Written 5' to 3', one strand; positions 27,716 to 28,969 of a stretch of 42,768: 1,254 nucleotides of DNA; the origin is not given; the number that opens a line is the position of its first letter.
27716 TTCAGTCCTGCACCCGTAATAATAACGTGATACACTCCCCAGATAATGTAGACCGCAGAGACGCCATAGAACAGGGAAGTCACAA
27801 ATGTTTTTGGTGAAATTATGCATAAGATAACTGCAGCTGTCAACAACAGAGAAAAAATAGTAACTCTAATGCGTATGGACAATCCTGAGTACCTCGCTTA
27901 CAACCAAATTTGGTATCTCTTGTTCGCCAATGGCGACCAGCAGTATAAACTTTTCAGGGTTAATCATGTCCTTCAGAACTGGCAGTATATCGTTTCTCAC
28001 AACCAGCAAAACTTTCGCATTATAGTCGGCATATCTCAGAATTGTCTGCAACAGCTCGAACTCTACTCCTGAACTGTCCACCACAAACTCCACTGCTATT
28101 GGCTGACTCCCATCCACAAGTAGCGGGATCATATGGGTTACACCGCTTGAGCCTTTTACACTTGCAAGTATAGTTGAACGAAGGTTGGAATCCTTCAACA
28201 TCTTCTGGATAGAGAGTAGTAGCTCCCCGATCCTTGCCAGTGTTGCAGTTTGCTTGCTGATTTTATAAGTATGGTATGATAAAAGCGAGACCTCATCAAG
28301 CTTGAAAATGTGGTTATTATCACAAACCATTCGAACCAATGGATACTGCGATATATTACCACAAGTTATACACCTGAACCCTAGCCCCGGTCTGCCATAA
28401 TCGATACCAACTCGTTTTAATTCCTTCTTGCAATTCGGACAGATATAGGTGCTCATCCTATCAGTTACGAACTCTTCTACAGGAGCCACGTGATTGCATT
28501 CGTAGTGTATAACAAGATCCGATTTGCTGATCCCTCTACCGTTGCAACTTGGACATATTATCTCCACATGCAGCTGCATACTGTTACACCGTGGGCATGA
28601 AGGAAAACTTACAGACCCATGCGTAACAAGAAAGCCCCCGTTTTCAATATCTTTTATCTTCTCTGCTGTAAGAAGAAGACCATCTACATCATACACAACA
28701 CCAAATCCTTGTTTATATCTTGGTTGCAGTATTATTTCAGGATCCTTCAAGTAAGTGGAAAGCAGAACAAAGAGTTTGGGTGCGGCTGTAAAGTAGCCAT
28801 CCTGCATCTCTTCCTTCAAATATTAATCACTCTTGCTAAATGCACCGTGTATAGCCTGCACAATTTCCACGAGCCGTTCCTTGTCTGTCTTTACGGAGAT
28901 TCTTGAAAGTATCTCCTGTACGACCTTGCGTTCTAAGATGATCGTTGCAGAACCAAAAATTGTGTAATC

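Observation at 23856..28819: Pga/Ica-like exopolysaccharide operon with the deacetylase as a ~900-aa PEFG-anchored surface protein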

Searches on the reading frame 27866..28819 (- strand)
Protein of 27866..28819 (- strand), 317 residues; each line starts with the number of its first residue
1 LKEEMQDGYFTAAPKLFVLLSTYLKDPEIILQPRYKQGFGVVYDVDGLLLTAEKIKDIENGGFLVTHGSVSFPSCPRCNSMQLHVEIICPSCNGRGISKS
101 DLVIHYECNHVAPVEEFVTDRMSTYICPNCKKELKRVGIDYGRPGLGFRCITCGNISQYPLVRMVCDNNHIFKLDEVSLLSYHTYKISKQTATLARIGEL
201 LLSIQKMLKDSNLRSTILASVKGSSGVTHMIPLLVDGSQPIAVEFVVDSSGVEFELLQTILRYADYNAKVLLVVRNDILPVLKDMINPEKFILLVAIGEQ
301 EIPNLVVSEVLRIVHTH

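Call 3: search_protein_families(library=pfam, proteins=[window:27866-28819:-], max_evalue=0.1)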
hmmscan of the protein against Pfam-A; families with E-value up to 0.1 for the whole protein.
window:27866-28819:- (317 aa): 3 families
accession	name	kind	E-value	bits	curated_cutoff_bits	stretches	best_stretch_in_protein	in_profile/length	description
PF18551.6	TackOD1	-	1.4e-26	93.7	32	1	55-186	56-187/188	Thaumarchaeal output domain 1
PF23783.1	Zn_ribbon_TiaS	-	0.045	13.9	27.3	1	126-160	3-32/41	TiaS C-terminal zinc ribbon domain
PF14569.12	zf-UDP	-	0.086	13.3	27.1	0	54-95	17-59/78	Zinc-binding RING-finger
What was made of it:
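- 27866..28819 (-): Gene 1: a 317-aa cytoplasmic TackOD1 protein with no TM segment. It is the conserved partner of the GT2. Pfam PF18551 TackOD1 scores 93.7 bits against a cutoff of 32, over residues 55-186 (call 3).
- On TackOD1 (Pfam PF18551): 93.7 bits against a cutoff of 32 (call 3).
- Closest known: Plant CesA N-terminal RING-type zinc-finger domain. Same: There is a weak zf-UDP hit at E 0.086 (call 3).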

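Call 4: search_protein_families(library=ncbifam, proteins=[window:27866-28819:-], max_evalue=0.1)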
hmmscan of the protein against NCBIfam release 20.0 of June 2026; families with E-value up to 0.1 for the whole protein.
window:27866-28819:- (317 aa): 0 families

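Call 19: find_homologous_proteins(query=window:27866-28819:-, max_evalue=0.001)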
Query window:27866-28819:- (317 aa): 30 proteins with E <= 0.001 among 3603 candidates.
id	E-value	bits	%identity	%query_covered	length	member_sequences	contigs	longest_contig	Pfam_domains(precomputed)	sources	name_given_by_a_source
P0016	1.2e-206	703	100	99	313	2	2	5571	PF18551.7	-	-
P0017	2.4e-80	288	42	95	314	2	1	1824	PF18551.7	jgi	-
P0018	8.2e-75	270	43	91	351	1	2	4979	PF18551.7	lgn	-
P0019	3.3e-74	268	42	91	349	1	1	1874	PF18551.7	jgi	jgi:hypothetical protein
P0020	3.5e-73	265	41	91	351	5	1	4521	PF18551.7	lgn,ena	-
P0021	1.5e-71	259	42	83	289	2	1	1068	PF18551.7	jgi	-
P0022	1.3e-67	246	39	92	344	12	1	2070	PF18551.7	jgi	-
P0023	1.2e-66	243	40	91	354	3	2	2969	PF18551.7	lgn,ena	-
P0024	2.8e-66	242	39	99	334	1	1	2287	PF18551.7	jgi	jgi:hypothetical protein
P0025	9.2e-66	240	38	95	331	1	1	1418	PF18551.7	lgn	-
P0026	4.2e-64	235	39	91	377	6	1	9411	PF18551.7,PF12773.14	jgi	-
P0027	2.4e-58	216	37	84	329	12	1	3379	PF18551.7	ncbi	-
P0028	1.3e-57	214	34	99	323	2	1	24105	PF18551.7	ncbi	ncbi:MAG: hypothetical protein ABDH32_06310 [Candidatus Caldarchaeales archaeon]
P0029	4.9e-56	208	34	94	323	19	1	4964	PF18551.7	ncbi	ncbi:MAG: hypothetical protein QW330_01360 [Nitrososphaerota archaeon]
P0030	3.7e-55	206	34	94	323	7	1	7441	PF18551.7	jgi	jgi:rubrerythrin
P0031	4.9e-55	205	35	90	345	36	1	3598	PF18551.7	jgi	jgi:hypothetical protein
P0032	1.2e-54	204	35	94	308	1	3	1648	PF18551.7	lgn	-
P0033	1.2e-54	204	35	94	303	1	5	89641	PF18551.7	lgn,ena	-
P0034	4.9e-53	199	38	90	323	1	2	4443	PF18551.7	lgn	-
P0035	5.9e-53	198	35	91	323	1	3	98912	PF18551.7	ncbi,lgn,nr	ncbi:MAG: hypothetical protein NZ929_02240 [Aigarchaeota archaeon]|nr:hypothetical protein [Aigarcha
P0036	1.5e-51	194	36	94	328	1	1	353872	PF18551.7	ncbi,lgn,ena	-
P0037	2.9e-51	193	37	83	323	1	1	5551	PF18551.7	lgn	-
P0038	2.3e-49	187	36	83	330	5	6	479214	PF18551.7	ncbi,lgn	ncbi:MAG: hypothetical protein QXQ48_06395 [Nitrososphaerota archaeon]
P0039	4.0e-49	186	38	83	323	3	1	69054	PF18551.7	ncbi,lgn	ncbi:MAG: hypothetical protein QXY54_03645 [Nitrososphaerota archaeon]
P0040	6.5e-48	182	45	56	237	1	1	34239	PF18551.7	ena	-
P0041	8.7e-48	181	36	88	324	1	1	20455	PF18551.7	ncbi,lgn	ncbi:MAG: hypothetical protein QXM16_06780 [Nitrososphaerota archaeon]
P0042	9.6e-47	178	35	89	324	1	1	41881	PF18551.7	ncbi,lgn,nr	ncbi:hypothetical protein HRbin02_01573 [Candidatus Calditenuaceae archaeon HR02]|nr:hypothetical pr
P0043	1.2e-46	178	34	89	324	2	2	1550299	PF18551.7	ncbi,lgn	-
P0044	1.0e-45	175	35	93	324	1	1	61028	PF18551.7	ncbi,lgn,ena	-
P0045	4.6e-35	140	34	66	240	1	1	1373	PF18551.7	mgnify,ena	mgnify:CR=1 FL=1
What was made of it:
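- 27866..28819 (-): 30 full-length homologues were found in Nitrososphaerota/Aigarchaeota (call 19).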

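Call 20: find_encoding_contigs(protein=P0043, flank=6000, max_places=1)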
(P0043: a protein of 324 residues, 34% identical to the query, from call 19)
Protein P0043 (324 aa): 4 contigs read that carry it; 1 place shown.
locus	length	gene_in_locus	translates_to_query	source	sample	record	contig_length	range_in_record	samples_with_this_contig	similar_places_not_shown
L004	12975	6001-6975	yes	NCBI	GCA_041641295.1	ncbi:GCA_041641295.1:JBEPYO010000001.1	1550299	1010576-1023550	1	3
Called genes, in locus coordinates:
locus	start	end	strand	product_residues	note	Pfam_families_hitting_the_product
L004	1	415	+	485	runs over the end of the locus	PF00662:Proton_antipo_N, PF00361:Proton_antipo_M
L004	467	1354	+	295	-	PF01063:Aminotran_4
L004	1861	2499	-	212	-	PF00950:ABC-3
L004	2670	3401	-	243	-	PF02463:SMC_N (faint), PF00005:ABC_tran, PF13304:AAA_21 (weak)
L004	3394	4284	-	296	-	PF01297:ZnuA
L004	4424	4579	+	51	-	PF04758:Ribosomal_S30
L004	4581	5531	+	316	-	PF00106:adh_short (faint), PF01073:3Beta_HSD, PF01370:Epimerase, PF02719:Polysacc_synt_2, PF04321:RmlD_sub_bind, PF07993:NAD_binding_4, PF13460:NAD_binding_10, PF16363:GDP_Man_Dehyd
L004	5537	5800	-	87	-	-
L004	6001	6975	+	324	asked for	PF18551:TackOD1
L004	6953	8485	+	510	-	PF00535:Glycos_transf_2, PF13641:Glyco_tranf_2_3, PF13632:Glyco_trans_2_3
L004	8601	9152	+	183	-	PF06197:DUF998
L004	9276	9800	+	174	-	-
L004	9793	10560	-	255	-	-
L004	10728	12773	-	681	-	PF04945:YHS, PF00122:E1-E2_ATPase, PF00702:Hydrolase, PF12710:HAD (weak)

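Call 21: find_encoding_contigs(protein=P0038, flank=6000, max_places=1)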
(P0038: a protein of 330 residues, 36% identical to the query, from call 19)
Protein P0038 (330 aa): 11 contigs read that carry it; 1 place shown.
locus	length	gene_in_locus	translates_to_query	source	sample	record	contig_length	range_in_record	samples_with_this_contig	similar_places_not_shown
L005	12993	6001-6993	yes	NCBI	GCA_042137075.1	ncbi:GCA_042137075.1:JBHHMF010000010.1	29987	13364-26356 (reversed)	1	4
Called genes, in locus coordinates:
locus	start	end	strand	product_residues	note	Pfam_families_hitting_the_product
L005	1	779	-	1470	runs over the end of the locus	?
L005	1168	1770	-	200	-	PF00708:Acylphosphatase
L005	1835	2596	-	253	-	PF00950:ABC-3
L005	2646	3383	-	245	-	PF00005:ABC_tran, PF13304:AAA_21 (faint)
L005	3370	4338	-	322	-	PF01297:ZnuA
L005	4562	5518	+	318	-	PF00106:adh_short (faint), PF01073:3Beta_HSD, PF01370:Epimerase, PF02719:Polysacc_synt_2, PF04321:RmlD_sub_bind, PF07993:NAD_binding_4, PF13460:NAD_binding_10, PF16363:GDP_Man_Dehyd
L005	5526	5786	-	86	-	-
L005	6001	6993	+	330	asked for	PF18551:TackOD1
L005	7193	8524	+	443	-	PF00535:Glycos_transf_2, PF13641:Glyco_tranf_2_3, PF13632:Glyco_trans_2_3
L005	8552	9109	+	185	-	PF06197:DUF998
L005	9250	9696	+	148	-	-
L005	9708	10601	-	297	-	-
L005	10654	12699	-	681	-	PF04945:YHS, PF00122:E1-E2_ATPase, PF00702:Hydrolase, PF12710:HAD (faint)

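Call 22: find_encoding_contigs(protein=P0035, flank=6000, max_places=1)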
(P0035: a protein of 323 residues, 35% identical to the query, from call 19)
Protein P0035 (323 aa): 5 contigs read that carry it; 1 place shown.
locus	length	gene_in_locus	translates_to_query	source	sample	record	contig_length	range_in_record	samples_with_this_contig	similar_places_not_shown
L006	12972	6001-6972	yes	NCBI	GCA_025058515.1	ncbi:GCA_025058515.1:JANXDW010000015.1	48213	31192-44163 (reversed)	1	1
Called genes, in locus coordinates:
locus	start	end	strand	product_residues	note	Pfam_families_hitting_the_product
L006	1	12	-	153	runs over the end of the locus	-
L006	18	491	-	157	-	-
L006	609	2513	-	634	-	PF02934:GatB_N, PF02938:GAD, PF02637:GatB_Yqey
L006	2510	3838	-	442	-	PF18195:GatD_N, PF00710:Asparaginase, PF17763:Asparaginase_C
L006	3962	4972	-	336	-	PF03486:HI0933_like (faint), PF07992:Pyr_redox_2, PF12831:FAD_oxidored (faint), PF13434:Lys_Orn_oxgnase (faint), PF13450:NAD_binding_8 (weak), PF13738:Pyr_redox_3, PF00743:FMO-like (weak), PF00070:Pyr_redox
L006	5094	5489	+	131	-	PF00571:CBS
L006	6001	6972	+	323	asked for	PF18551:TackOD1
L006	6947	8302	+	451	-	PF00535:Glycos_transf_2 (weak), PF13641:Glyco_tranf_2_3, PF13632:Glyco_trans_2_3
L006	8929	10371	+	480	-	PF03951:Gln-synt_N, PF00120:Gln-synt_C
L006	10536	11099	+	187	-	PF13803:DUF4184 (faint), PF04307:YdjM (weak)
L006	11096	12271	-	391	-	PF00571:CBS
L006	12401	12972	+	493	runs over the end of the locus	PF12706:Lactamase_B_2 (weak), PF07521:RMMBL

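Call 26: find_related_loci(query=A2, collection=genome_contigs, flank=8000)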
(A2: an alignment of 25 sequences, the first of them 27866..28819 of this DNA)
Query A2 (317 aa) in genome_contigs; peptide patterns used: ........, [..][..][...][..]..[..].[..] (x = any residue, [..] = any of these).
64 stretches matched a pattern; 29 encode a relative of the query (tblastn E <= 1e-3); 29 distinct loci.
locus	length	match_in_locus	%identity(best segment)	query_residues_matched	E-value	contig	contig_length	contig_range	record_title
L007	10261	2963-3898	43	3-315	1e-85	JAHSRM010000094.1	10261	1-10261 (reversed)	MAG: Candidatus Benthortus lauensis isolate T2-175 k151_590741, whole genome shotgun sequence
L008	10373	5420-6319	42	16-316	3e-84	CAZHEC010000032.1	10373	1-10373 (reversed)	MAG TPA_asm: uncultured Nitrososphaeria archaeon isolate SRP163575_co2_204 genome assembly, contig: NODE_8347_length_103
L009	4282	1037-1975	40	3-314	4e-72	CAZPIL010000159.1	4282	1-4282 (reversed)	MAG TPA_asm: uncultured Nitrososphaera sp. isolate SRP284430_co1_57 genome assembly, contig: NODE_19980_length_4282_cov_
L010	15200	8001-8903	35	16-314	5e-62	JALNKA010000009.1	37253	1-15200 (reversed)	MAG: Candidatus Wolframiiraptor sinensis isolate GMQP.bins.13.201907 NODE_217_length_37253_cov_24.317136, whole genome s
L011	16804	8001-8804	37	24-290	6e-61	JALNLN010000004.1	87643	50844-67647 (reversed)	MAG: Candidatus Geocrenenecus dongiae isolate ZZQ.bins.17.201803 NODE_179_length_87643_cov_23.765026, whole genome shotg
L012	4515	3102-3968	37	24-311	2e-60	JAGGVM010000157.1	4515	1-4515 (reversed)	MAG: Thaumarchaeota archaeon isolate AUK100 PB_MBMC_054_c_000000000146, whole genome shotgun sequence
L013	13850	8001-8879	37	31-310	2e-60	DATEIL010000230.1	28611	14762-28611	MAG TPA_asm: Nitrososphaera sp. isolate SMAG_U8836 k141_1709015, whole genome shotgun sequence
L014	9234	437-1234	39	19-277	3e-60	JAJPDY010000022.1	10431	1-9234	MAG: Nitrososphaera sp. isolate t2.80 NODE_7340_length_10431_cov_54.029973, whole genome shotgun sequence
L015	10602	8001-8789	39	40-295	9e-60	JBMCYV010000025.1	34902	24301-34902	MAG: Candidatus Nitrosomirales archaeon isolate DSS1 Ga0376076_0001415, whole genome shotgun sequence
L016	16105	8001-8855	36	31-314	4e-60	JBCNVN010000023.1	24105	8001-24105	MAG: Candidatus Caldarchaeales archaeon isolate DT_Bin_20 contig23, whole genome shotgun sequence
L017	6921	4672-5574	34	16-314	5e-59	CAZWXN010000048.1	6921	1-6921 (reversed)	MAG TPA_asm: uncultured Nitrososphaeria archaeon isolate SRP104967_co1_10 genome assembly, contig: NODE_3670_length_6921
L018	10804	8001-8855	34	31-314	8e-59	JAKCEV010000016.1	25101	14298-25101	MAG: Candidatus Wolframiiraptor allenii isolate LGB-01.bin.22 NODE_316_length_25101_cov_23.842330, whole genome shotgun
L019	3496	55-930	35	3-290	3e-57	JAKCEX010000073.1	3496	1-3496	MAG: Candidatus Geocrenenecus arthurdayi isolate LGB-05.bin.6 NODE_8748_length_3496_cov_97.497820, whole genome shotgun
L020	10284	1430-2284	32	31-314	1e-56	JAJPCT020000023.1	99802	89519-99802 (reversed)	MAG: Candidatus Wolframiiraptor gerlachensis isolate A8 NODE_70_length_99802_cov_3_748563, whole genome shotgun sequence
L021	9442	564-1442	35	3-301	2e-56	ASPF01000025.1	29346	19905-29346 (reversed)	Candidatus Geocrenenecus sp. JGI 0000106-J15 J0000106J15DRAFT_contig_25_0.25_C, whole genome shotgun sequence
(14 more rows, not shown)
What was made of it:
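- The pair is single-copy and conserved in both thermophilic and mesophilic lineages, like a housekeeping envelope function (call 26).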

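Call 30: search_protein_families(library=pfam, proteins=[L013:6916-7818:+, L015:6855-7790:+, L007:5289-6728:+, L007:2143-2868:-, L013:5255-6124:+], max_evalue=0.01)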
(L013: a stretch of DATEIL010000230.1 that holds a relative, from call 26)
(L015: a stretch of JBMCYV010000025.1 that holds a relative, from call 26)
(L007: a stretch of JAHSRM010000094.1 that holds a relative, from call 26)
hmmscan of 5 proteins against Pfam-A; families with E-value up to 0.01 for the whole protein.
L013:6916-7818:+ (301 aa): 1 family
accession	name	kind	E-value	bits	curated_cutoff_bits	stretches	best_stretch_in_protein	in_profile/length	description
PF00072.30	Response_reg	-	5e-16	59.3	30.2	1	3-118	1-110/111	Response regulator receiver domain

L015:6855-7790:+ (312 aa): 2 families
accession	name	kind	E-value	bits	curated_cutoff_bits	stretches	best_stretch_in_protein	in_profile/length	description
PF00072.30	Response_reg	-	4.5e-17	62.7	30.2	1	6-125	1-111/111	Response regulator receiver domain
PF11537.13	NitrOD5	-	0.004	17.7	27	0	217-282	5-72/94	Nitrosopumilus output domain 5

L007:5289-6728:+ (480 aa): 3 families
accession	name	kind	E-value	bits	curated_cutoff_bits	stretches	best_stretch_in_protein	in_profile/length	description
PF19289.4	PmbA_TldD_3rd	-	5.4e-54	183.1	22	1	237-475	2-218/220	PmbA/TldA metallopeptidase C-terminal domain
PF01523.21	PmbA_TldD_1st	-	2.5e-14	53.6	20.9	1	21-85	1-65/65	PmbA/TldA metallopeptidase domain 1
PF19290.4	PmbA_TldD_2nd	-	6.7e-12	46.3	20.9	1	116-229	3-109/109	PmbA/TldA metallopeptidase central domain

L007:2143-2868:- (241 aa): 9 families
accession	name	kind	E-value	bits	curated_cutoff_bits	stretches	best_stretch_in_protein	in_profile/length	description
PF01381.28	HTH_3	-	8.6e-05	22.9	23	1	16-47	4-34/55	Helix-turn-helix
PF02915.23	Rubrerythrin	-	0.00028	21.7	22.8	1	118-234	3-137/137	Rubrerythrin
PF13936.12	HTH_38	-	0.00072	19.7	27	1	17-39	15-37/44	Helix-turn-helix domain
PF13384.12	HTH_23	-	0.00085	19.5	24.6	1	11-40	7-35/50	Homeodomain-like domain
PF08281.18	Sigma70_r4_2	-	0.0016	18.5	25.7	1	22-43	26-47/54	Sigma-70, region 4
PF00196.25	GerE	-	0.0022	18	23.5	0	20-43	15-38/57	Bacterial regulatory proteins, luxR family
PF13412.12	HTH_24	-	0.0023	17.9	21.9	0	22-43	17-38/48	Winged helix-turn-helix DNA-binding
PF21694.2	DNA_pol3_delta_C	-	0.0024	18.3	27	1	14-47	49-82/121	DNA polymerase III delta subunit, C-terminal domain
PF07506.17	RepB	-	0.0068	16.9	30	0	12-47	11-45/185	RepB plasmid partitioning protein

L013:5255-6124:+ (290 aa): 10 families
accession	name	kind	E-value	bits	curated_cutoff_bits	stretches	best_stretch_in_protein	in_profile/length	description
PF00561.26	Abhydrolase_1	-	2.8e-39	135.7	25.8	1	39-278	2-245/245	alpha/beta hydrolase fold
PF12697.13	Abhydrolase_6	-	1.1e-23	85.5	26.3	1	40-283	1-216/217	Alpha/beta hydrolase family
PF12146.15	Hydrolase_4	-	9.1e-18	64.9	27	2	40-130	7-101/239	Serine aminopeptidase, S33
PF20434.5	BD-FAE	-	1e-05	25.6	26.8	0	231-252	189-210/215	BD-FAE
PF12740.14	PETase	-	3.4e-05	23.8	28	0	24-119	40-140/263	PET hydrolase-like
PF06028.17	DUF915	-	0.0015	18.4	22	0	94-129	93-128/255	Alpha/beta hydrolase of unknown function (DUF915)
PF12695.13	Abhydrolase_5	-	0.0021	18.3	27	0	225-272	94-141/164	Alpha/beta hydrolase family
PF01674.24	Lipase_2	-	0.0069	16.4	20.3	0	38-83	2-53/219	Lipase (class 2)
PF02129.25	Peptidase_S15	-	0.008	16.3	23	0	55-78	39-65/262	X-Pro dipeptidyl-peptidase (S15 family)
PF03959.19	FSH1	-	0.0096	16.1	21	0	196-256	133-185/211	Serine hydrolase (FSH1)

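Call 56: predict_structure(alignment_id=A2)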
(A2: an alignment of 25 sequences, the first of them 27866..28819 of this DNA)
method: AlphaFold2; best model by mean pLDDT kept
length: 317 residues; sequences in the alignment: 25
mean_pLDDT: 83.9   pTM: 0.64
mean pLDDT of the five models: 83.9, 81.4, 81.3, 81.1, 80.5
residues with pLDDT >= 90: 114; 70-90: 176; 50-70: 15; < 50: 12
segments of 3 or more residues with pLDDT < 50: 1-12
pLDDT, mean of each block of 10 residues (from residue 1): 31 62 80 90 88 84 88 95 92 89 89 80 78 82 84 88 93 94 89 82 93 89 80 89 83 76 84 86 82 89 94 85
secondary structure, 60 per line:
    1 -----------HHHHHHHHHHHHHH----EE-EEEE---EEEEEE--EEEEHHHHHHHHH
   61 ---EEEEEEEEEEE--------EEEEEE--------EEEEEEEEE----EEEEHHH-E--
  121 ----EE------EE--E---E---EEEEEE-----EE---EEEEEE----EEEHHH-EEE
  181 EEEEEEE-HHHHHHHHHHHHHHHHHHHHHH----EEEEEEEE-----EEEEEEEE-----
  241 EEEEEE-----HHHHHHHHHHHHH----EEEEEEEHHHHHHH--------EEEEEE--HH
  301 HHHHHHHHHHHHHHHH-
elements in order: H12-25 E33-36 E40-45 E48-51 H52-60 E64-74 E83-88 E97-105 E110-113 E145-150 E161-166 E171-173 E178-187 H189-210 E215-222 E228-235 E241-246 H252-264 E269-275 H276-282 E291-296 H299-316
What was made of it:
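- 27866..28819 (-): AlphaFold pLDDT is 83.9 (call 56).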
